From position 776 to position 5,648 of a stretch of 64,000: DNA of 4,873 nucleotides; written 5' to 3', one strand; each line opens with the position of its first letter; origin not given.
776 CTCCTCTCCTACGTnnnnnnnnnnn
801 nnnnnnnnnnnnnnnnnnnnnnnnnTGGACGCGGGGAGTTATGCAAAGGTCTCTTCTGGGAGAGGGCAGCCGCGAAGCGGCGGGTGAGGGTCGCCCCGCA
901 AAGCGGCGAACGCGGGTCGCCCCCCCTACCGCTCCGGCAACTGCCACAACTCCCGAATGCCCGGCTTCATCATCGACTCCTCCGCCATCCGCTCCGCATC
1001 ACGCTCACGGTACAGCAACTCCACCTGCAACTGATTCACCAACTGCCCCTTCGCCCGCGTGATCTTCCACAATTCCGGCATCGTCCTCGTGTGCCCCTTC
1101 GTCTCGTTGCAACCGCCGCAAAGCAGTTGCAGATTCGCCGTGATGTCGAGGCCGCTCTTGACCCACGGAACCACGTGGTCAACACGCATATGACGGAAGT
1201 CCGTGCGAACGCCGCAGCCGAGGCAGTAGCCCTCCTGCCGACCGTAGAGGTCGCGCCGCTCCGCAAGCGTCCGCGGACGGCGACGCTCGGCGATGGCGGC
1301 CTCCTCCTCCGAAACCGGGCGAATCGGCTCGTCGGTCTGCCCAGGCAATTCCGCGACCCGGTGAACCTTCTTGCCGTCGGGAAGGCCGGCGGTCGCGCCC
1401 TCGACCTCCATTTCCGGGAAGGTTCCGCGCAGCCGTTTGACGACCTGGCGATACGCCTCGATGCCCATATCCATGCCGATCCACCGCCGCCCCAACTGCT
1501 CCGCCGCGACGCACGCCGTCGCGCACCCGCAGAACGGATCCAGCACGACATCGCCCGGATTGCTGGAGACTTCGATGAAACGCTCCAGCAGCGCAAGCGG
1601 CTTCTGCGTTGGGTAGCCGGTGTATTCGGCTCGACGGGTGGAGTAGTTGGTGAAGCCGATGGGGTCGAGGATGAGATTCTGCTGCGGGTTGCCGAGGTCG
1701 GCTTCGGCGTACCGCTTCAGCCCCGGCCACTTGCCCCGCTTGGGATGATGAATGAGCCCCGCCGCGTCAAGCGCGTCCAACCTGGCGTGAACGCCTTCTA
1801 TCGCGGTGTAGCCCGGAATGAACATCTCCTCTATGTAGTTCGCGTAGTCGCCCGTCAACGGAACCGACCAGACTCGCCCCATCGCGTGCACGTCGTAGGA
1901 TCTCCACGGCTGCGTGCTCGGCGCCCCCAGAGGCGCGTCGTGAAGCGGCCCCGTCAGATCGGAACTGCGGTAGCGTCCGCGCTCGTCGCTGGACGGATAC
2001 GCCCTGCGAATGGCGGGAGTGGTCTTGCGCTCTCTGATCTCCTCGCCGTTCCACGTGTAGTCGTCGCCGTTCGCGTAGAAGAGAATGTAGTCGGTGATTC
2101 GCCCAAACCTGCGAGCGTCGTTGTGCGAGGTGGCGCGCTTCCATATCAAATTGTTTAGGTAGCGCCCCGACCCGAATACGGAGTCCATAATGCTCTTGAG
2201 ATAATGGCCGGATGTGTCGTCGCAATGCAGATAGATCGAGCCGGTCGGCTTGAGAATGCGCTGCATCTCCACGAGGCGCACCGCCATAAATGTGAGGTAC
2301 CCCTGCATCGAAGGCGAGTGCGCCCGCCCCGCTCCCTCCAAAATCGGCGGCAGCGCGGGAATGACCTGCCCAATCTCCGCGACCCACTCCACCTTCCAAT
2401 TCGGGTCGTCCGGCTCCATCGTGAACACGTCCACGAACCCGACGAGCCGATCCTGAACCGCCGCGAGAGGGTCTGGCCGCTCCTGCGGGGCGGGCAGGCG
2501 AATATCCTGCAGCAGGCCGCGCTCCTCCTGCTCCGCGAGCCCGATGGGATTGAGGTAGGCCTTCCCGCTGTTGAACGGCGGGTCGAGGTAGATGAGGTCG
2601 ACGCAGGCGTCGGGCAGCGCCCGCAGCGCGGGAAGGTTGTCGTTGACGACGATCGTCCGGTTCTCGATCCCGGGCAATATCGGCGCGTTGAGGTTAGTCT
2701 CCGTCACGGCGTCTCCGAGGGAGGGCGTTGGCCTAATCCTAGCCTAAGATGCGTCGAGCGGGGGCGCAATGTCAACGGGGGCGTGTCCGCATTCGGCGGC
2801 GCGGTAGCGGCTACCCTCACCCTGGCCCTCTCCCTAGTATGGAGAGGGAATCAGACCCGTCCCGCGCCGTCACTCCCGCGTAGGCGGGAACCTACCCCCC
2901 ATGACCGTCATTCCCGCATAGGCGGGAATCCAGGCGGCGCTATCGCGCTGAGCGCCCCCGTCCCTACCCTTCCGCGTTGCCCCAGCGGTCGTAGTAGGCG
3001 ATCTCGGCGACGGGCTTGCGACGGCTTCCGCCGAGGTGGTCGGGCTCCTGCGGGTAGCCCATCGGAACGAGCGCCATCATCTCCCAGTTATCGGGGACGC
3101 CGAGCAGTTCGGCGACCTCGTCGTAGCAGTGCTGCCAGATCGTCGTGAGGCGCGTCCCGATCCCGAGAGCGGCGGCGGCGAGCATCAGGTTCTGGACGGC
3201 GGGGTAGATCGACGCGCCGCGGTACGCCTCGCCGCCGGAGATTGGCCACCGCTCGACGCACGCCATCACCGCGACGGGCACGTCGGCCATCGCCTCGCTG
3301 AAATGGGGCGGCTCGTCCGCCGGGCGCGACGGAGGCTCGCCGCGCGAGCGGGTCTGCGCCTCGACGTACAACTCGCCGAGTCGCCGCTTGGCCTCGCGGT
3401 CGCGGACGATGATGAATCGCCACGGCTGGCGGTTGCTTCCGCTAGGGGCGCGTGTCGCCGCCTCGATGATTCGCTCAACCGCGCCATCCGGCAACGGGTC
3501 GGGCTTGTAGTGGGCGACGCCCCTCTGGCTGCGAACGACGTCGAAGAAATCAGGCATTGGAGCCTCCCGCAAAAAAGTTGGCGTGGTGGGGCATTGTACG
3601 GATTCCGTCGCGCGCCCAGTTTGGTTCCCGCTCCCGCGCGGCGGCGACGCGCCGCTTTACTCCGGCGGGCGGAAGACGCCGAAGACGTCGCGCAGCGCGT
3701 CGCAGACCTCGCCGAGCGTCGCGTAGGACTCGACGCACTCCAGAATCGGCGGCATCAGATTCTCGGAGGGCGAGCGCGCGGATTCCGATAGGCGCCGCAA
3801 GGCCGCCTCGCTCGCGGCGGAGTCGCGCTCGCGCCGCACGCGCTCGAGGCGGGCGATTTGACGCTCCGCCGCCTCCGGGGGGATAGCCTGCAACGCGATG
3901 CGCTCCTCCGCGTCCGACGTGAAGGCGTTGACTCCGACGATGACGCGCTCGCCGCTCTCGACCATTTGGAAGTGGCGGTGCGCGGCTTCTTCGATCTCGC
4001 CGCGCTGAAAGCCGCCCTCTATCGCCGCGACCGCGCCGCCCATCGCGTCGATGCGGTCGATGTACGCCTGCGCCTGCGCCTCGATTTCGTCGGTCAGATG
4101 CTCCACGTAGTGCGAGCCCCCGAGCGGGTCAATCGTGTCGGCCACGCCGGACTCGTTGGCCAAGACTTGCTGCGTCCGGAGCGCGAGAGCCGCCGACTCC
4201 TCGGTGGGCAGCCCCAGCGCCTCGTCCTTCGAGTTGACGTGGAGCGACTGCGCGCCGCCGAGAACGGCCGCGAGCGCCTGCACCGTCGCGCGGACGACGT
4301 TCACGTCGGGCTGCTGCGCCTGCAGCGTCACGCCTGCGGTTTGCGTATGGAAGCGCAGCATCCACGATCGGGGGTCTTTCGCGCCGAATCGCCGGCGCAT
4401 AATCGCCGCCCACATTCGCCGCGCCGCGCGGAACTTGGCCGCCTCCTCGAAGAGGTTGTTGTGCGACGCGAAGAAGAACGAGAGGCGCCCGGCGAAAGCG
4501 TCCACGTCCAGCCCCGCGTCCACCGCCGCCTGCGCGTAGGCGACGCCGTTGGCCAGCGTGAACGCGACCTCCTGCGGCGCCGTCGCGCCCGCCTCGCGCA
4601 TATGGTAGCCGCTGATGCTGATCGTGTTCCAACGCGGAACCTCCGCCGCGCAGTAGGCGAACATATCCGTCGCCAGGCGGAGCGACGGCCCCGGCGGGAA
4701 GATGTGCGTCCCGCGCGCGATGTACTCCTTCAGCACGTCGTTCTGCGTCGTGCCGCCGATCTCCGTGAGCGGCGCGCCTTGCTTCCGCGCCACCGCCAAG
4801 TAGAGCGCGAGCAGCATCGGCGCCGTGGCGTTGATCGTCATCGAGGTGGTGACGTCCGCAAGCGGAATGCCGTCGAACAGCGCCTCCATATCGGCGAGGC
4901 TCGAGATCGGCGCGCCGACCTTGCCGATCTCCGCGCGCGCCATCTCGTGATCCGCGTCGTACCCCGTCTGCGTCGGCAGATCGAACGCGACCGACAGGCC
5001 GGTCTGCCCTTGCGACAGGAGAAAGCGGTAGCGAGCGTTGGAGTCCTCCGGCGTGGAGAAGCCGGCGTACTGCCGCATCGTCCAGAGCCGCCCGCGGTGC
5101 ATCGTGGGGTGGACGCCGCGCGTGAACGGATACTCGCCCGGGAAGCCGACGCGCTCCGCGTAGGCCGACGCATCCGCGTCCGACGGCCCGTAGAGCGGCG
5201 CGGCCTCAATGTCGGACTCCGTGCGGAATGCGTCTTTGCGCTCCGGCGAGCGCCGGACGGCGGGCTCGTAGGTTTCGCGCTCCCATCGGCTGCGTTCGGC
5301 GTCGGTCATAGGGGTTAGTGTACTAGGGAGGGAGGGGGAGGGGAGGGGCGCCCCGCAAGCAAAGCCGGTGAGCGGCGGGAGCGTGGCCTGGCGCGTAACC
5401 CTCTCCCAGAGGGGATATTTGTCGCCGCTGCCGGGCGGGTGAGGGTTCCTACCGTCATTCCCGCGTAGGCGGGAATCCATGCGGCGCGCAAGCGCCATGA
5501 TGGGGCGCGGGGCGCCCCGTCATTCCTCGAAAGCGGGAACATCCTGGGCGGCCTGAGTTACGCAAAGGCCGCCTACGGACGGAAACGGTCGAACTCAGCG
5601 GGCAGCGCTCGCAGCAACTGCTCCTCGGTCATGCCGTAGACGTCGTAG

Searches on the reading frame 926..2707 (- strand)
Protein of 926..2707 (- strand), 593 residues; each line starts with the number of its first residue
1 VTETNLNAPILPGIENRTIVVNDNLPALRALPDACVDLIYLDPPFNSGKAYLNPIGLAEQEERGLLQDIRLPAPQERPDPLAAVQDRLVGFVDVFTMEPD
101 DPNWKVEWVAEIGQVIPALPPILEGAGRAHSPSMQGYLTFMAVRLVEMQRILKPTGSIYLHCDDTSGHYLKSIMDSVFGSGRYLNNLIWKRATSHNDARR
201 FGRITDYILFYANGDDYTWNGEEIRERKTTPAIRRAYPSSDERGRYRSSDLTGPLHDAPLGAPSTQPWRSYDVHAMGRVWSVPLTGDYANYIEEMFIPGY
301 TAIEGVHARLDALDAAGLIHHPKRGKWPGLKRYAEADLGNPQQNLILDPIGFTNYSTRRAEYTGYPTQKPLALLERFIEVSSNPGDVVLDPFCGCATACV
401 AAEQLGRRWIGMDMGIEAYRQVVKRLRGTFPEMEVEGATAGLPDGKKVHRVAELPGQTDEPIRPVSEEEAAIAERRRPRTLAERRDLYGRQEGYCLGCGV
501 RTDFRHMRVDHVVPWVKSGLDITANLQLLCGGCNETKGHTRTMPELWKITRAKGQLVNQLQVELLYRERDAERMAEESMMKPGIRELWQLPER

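Call 95: search_protein_families(library=pfam, proteins=[window:926-2707:-], max_evalue=0.00001)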
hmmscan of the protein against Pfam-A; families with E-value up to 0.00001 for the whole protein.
window:926-2707:- (593 aa): 3 families
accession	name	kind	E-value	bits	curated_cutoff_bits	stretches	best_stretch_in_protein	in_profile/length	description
PF01555.25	N6_N4_Mtase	-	6.4e-42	144.4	26.7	1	36-423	1-220/221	DNA methylase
PF01844.29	HNH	-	5.3e-08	33.3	21.4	1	495-539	1-46/47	HNH endonuclease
PF14279.12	HNH_5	-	5e-06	26.8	27.5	0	495-540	1-46/56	HNH endonuclease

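Call 102: search_protein_families(library=padloc, proteins=[window:926-2707:-], max_evalue=0.01)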
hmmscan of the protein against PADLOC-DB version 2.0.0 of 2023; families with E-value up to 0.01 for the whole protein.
window:926-2707:- (593 aa): 71 families (the best 25 are shown)
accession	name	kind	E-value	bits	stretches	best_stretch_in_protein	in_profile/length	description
PDLC03354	MTase_II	-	1.1e-50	170.8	1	136-433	128-389/425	Type II methyltransferase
PDLC03300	MTase_II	-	3.1e-47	159.1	3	353-428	203-278/302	Type II methyltransferase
PDLC03339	MTase_II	-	2.1e-45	153.2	3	358-426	203-271/399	Type II methyltransferase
PDLC03299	MTase_II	-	3.1e-36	123.4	3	352-427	183-258/296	Type II methyltransferase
PDLC03636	MTase_III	-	1.2e-34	118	2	137-216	96-176/575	Type III methyltransferase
PDLC03371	MTase_II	-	1.7e-33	114.3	2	354-427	180-253/260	Type II methyltransferase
PDLC03644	MTase_III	-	2.8e-32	110.2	2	137-255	109-227/542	Type III methyltransferase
PDLC03633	MTase_III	-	2.9e-28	96.9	2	363-433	290-360/616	Type III methyltransferase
PDLC03634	MTase_III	-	9e-25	85.6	2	124-401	164-425/621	Type III methyltransferase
PDLC03635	MTase_III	-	9.6e-25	85.4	2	136-221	267-357/708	Type III methyltransferase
PDLC03320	MTase_II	-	1e-23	81.9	3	359-424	207-271/289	Type II methyltransferase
PDLC03641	MTase_III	-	1.6e-22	77.8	1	133-405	180-431/657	Type III methyltransferase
PDLC03216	MTase_II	-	2.2e-22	77.5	2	365-428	194-257/364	Type II methyltransferase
PDLC03638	MTase_III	-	2.4e-22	77.1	2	362-427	613-678/816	Type III methyltransferase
PDLC03265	MTase_II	-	3e-22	77.5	2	362-428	263-330/333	Type II methyltransferase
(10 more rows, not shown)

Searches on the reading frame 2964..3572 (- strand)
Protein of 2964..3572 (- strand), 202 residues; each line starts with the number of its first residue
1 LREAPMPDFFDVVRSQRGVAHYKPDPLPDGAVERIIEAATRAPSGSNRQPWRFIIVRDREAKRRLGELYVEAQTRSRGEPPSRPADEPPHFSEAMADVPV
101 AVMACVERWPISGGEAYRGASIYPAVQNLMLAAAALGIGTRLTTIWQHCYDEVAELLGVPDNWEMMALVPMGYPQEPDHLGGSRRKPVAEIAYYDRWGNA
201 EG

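Call 95: search_protein_families(library=pfam, proteins=[window:2964-3572:-], max_evalue=0.00001)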
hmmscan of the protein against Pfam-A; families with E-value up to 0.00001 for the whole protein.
window:2964-3572:- (202 aa): 2 families
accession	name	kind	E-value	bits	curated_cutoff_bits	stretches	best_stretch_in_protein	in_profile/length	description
PF00881.29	Nitroreductase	-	2.5e-31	109.5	23.5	1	19-173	7-167/167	Nitroreductase family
PF14512.11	TM1586_NiRdase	-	1e-08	35.5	27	0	21-60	150-188/215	Putative TM nitroreductase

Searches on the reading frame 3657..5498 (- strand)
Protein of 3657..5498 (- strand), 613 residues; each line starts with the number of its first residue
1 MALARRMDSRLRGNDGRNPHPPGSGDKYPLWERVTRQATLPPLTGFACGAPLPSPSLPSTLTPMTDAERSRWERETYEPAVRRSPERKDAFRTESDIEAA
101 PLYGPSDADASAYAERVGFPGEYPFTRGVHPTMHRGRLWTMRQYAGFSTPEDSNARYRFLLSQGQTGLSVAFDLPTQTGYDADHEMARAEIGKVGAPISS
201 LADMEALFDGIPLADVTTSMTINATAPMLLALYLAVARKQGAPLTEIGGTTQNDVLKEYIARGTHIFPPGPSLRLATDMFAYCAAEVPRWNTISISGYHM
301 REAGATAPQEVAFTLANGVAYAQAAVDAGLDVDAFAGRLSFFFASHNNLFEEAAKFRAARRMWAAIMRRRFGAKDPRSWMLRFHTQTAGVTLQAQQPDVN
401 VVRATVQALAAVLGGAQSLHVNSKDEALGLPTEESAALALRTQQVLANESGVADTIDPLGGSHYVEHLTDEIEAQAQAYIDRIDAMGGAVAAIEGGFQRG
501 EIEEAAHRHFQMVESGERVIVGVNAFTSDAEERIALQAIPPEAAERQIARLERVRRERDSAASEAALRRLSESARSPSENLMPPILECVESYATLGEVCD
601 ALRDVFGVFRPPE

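Call 95: search_protein_families(library=pfam, proteins=[window:3657-5498:-], max_evalue=0.00001)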
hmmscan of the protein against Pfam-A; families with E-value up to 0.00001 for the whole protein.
window:3657-5498:- (613 aa): 1 family
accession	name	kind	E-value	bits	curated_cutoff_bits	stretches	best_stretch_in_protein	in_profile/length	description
PF01642.28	MM_CoA_mutase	-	8.7e-219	727.7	22.1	1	92-607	1-512/512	Methylmalonyl-CoA mutase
